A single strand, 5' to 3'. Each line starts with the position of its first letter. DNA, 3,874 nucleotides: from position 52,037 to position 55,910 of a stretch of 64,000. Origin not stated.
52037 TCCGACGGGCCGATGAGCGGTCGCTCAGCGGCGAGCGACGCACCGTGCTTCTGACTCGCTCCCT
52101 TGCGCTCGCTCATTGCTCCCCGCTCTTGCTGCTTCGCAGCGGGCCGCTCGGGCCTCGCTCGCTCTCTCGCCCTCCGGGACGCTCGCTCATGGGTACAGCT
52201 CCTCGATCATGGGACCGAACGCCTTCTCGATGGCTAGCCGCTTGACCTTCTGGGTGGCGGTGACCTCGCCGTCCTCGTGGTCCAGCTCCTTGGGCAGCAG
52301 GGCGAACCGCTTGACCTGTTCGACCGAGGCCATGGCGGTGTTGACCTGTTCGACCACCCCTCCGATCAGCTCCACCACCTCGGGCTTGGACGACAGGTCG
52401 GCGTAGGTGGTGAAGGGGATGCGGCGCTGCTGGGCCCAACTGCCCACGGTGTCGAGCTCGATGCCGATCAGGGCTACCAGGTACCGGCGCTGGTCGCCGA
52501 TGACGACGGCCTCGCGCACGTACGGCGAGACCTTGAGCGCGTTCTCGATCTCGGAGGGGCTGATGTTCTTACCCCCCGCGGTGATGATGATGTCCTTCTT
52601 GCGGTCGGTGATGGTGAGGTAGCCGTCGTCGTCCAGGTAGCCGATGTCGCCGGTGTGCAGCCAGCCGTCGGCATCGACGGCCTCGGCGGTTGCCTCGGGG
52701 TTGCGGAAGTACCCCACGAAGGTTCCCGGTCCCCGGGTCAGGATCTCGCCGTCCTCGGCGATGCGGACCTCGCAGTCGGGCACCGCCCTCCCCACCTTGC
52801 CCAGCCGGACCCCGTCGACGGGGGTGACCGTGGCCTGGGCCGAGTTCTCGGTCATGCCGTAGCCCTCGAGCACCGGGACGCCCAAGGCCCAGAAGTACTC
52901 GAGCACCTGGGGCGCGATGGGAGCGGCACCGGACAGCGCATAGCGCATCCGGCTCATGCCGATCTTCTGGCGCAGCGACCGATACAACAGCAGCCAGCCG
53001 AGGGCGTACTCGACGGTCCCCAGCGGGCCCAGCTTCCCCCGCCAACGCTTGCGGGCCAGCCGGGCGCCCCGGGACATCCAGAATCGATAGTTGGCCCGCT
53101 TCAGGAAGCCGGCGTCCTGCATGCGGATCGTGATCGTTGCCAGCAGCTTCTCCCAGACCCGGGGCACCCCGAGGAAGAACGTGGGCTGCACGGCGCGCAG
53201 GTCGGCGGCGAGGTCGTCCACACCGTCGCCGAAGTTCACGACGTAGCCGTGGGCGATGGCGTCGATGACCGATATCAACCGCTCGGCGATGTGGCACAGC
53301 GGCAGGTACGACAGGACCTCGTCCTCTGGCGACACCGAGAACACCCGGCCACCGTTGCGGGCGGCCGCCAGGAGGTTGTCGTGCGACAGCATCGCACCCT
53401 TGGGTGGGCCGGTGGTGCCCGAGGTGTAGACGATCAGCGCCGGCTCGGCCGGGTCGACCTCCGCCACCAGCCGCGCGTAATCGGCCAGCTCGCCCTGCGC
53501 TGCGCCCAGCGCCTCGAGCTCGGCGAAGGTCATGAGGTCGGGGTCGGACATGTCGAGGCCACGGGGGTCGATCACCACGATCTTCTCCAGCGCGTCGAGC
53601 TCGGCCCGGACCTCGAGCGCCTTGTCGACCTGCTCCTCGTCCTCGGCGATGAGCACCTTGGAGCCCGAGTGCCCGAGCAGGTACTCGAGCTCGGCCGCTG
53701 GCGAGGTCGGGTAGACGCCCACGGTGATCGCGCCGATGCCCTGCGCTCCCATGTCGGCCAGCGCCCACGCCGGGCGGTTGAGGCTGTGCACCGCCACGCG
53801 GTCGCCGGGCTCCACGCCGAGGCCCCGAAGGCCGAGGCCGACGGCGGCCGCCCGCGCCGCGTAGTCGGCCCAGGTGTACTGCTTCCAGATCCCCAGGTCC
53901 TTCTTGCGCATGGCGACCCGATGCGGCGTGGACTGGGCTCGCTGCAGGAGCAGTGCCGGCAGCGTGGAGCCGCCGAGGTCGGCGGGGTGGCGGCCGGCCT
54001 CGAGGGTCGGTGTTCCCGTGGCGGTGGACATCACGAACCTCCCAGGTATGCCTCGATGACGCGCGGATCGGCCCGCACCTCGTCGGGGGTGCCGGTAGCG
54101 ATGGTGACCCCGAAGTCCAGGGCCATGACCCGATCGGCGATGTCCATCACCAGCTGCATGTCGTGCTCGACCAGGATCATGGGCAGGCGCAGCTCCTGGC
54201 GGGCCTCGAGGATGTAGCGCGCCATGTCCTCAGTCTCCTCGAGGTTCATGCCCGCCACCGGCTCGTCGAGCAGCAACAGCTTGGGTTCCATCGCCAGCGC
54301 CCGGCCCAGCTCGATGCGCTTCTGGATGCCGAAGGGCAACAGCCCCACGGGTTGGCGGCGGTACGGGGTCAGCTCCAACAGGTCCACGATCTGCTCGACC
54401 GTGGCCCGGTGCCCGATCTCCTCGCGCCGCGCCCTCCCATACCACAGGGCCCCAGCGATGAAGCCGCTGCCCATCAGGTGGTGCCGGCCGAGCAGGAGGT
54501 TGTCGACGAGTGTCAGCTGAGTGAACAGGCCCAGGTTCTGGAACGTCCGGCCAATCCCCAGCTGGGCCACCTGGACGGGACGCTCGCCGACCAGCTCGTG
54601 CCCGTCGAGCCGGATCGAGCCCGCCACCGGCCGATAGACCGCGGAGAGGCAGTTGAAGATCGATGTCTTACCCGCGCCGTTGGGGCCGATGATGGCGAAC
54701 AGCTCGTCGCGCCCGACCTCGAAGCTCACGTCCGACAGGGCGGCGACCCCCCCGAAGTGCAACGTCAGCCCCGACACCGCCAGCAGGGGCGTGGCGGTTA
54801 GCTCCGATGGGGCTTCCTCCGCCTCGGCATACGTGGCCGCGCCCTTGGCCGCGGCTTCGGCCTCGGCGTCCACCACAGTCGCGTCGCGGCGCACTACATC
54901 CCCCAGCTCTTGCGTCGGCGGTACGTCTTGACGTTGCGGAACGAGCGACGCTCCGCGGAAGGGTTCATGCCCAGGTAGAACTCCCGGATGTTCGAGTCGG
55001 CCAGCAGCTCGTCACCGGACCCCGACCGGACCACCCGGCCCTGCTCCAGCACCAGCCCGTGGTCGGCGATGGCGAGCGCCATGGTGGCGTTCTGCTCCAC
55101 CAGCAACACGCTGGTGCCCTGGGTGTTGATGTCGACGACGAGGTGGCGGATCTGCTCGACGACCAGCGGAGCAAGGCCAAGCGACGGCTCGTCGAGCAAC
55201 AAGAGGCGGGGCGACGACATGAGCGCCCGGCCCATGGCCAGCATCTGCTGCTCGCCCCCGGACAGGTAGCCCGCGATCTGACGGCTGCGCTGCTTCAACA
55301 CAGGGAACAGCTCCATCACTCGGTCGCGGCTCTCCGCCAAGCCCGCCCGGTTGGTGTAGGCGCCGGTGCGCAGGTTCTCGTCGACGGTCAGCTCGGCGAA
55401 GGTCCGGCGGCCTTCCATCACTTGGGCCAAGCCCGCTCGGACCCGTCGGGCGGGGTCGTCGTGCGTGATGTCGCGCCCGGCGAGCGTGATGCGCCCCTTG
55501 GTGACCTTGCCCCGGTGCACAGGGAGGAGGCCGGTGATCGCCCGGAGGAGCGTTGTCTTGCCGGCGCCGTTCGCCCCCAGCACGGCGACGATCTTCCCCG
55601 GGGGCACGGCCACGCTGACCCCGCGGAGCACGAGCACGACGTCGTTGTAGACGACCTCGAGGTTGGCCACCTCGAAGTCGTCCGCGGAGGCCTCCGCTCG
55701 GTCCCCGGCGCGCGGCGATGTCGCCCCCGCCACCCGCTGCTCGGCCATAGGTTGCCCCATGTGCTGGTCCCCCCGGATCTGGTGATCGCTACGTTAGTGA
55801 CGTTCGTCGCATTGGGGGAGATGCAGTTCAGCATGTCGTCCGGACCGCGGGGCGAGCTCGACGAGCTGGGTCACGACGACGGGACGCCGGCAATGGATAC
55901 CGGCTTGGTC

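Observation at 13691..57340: Dispersed GC-rich REP-like repeat family with compensatory changes in a small hairpin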

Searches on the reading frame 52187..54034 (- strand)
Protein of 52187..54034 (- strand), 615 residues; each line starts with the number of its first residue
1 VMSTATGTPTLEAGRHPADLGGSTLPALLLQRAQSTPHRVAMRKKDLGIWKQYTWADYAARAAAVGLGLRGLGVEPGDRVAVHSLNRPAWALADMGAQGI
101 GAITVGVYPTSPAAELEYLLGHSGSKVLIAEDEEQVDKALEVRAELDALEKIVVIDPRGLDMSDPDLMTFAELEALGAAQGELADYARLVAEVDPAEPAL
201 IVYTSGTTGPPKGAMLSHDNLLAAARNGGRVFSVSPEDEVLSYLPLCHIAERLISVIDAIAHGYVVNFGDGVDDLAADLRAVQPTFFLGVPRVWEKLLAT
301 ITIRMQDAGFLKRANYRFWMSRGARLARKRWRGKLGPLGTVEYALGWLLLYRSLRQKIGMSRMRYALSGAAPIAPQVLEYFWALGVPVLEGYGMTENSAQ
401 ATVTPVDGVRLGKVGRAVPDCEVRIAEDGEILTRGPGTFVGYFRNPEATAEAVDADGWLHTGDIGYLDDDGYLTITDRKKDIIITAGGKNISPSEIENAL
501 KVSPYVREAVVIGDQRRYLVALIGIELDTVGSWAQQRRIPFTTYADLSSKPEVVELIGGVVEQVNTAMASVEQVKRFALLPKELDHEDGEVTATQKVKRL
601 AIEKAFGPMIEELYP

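Call 28: search_protein_families(library=pfam, proteins=[window:52187-54034:-])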
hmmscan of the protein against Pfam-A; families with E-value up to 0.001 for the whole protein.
window:52187-54034:- (615 aa): 2 families
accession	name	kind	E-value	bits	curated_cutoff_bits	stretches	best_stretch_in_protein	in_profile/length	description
PF00501.34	AMP-binding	-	9.1e-78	262.1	29.9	1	31-443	3-384/384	AMP-binding enzyme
PF23562.2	AMP-binding_C_3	-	3.4e-13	50.5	20.8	1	481-614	2-120/124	AMP-binding enzyme C-terminal domain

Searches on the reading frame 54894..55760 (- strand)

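Call 36: search_protein_families(library=pfam, proteins=[window:54894-55760:-], max_evalue=0.01)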
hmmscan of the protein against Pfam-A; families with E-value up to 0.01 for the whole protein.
window:54894-55760:- (288 aa): 8 families
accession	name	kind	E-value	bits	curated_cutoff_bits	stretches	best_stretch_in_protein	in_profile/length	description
PF00005.33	ABC_tran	-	1.3e-28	100.8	25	1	45-193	1-136/137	ABC transporter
PF13304.12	AAA_21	-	7.3e-10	39.8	27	2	57-95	1-46/304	AAA domain, putative AbiEii toxin, Type IV TA system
PF13401.12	AAA_22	-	0.00018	22.3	27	1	56-221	6-121/130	AAA domain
PF13476.12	AAA_23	-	0.00024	22.2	27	1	56-79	20-43/201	AAA domain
PF13555.12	AAA_29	-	0.00093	19.3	27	1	50-79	17-46/61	P-loop containing region of AAA domain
PF02463.25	SMC_N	-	0.0033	17.3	40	0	56-176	25-147/220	RecF/RecN/SMC N terminal domain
PF05783.17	DLIC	-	0.007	15.7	19.7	1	50-104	20-73/471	Dynein light intermediate chain (DLIC)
PF20703.3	nSTAND1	-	0.0083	16.2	27.1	0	56-109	34-86/379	Novel STAND NTPase 1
